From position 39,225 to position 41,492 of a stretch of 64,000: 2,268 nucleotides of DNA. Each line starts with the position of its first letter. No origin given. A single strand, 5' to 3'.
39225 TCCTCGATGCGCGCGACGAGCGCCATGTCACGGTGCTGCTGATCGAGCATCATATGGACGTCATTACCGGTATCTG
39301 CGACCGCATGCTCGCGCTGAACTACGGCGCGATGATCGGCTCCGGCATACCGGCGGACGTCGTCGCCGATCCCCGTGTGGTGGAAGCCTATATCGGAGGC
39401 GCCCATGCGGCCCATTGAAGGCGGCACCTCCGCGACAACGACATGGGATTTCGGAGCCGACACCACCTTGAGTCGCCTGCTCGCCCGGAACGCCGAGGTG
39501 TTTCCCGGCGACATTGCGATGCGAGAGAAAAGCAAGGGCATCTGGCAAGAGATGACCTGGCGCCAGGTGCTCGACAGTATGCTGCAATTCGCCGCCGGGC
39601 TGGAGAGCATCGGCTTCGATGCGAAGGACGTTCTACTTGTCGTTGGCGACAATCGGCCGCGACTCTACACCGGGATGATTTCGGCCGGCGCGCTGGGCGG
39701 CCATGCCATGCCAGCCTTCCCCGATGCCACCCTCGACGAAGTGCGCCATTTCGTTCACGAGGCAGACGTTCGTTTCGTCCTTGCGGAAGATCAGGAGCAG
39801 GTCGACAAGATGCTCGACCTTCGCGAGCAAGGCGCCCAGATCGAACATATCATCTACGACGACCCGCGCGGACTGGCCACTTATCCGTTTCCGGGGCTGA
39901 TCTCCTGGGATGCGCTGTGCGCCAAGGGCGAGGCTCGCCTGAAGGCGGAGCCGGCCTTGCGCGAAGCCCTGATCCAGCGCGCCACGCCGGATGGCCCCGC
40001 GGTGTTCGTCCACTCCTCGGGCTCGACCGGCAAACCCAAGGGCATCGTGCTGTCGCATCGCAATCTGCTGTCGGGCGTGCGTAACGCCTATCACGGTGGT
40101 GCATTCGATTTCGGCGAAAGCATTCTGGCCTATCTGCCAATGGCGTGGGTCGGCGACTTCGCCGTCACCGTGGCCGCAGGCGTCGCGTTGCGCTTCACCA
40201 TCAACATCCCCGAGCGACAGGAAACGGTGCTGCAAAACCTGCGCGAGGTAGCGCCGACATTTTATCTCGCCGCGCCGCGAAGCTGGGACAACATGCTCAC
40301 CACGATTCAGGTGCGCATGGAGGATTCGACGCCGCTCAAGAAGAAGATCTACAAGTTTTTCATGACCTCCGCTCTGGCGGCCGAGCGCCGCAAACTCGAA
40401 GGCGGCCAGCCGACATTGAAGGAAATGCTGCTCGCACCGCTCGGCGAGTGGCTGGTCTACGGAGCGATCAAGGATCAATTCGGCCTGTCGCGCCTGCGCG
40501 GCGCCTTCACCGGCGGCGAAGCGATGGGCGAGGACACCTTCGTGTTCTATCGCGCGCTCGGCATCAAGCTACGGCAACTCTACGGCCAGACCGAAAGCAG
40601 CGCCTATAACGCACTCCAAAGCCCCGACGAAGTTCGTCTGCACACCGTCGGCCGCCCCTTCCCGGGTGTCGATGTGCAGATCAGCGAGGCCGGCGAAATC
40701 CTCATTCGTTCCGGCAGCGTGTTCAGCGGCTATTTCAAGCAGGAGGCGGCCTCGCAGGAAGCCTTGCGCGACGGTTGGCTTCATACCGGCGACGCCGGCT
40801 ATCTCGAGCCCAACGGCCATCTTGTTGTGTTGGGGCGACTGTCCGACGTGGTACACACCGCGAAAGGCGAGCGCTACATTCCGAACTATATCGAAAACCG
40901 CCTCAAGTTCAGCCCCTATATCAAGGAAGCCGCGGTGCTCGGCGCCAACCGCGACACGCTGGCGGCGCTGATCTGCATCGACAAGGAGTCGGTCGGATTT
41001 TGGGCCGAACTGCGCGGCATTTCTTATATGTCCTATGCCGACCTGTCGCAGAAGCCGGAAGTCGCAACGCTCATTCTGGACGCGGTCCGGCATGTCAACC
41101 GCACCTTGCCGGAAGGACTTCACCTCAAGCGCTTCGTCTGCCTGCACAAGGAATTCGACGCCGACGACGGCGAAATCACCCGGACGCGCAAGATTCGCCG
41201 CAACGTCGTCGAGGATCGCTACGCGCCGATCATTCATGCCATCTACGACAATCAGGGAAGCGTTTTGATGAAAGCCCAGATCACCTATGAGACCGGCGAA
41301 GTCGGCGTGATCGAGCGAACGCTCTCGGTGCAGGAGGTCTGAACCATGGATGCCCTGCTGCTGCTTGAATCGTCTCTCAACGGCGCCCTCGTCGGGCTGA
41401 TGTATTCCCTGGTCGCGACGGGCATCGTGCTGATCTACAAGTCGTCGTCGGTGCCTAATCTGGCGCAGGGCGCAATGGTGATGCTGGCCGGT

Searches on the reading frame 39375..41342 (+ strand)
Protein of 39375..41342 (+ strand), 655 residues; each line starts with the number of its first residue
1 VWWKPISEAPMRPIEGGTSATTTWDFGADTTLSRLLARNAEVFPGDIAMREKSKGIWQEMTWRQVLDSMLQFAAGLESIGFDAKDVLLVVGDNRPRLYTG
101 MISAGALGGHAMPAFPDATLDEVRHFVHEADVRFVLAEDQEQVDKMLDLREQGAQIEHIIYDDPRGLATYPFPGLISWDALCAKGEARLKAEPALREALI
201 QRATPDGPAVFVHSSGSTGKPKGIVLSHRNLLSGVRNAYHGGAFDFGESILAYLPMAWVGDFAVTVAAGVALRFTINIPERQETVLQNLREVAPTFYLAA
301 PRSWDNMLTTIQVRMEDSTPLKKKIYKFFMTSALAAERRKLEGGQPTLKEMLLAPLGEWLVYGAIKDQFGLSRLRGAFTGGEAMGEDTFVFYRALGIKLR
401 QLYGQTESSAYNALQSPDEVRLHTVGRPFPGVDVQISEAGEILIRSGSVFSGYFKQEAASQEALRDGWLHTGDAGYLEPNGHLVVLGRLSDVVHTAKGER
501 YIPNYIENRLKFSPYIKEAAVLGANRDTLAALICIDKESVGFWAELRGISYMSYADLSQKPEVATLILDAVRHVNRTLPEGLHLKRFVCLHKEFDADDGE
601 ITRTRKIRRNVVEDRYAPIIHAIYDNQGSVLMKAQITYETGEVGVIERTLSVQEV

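Call 7: search_protein_families(library=pfam, proteins=[window:39375-41342:+])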
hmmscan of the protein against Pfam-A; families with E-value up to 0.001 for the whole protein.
window:39375-41342:+ (655 aa): 2 families
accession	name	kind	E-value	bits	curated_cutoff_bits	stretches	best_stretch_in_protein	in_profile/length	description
PF00501.34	AMP-binding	-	3.2e-57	194.5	29.9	1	37-454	2-384/384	AMP-binding enzyme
PF23562.2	AMP-binding_C_3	-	3.4e-09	37.6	20.8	1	491-627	2-123/124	AMP-binding enzyme C-terminal domain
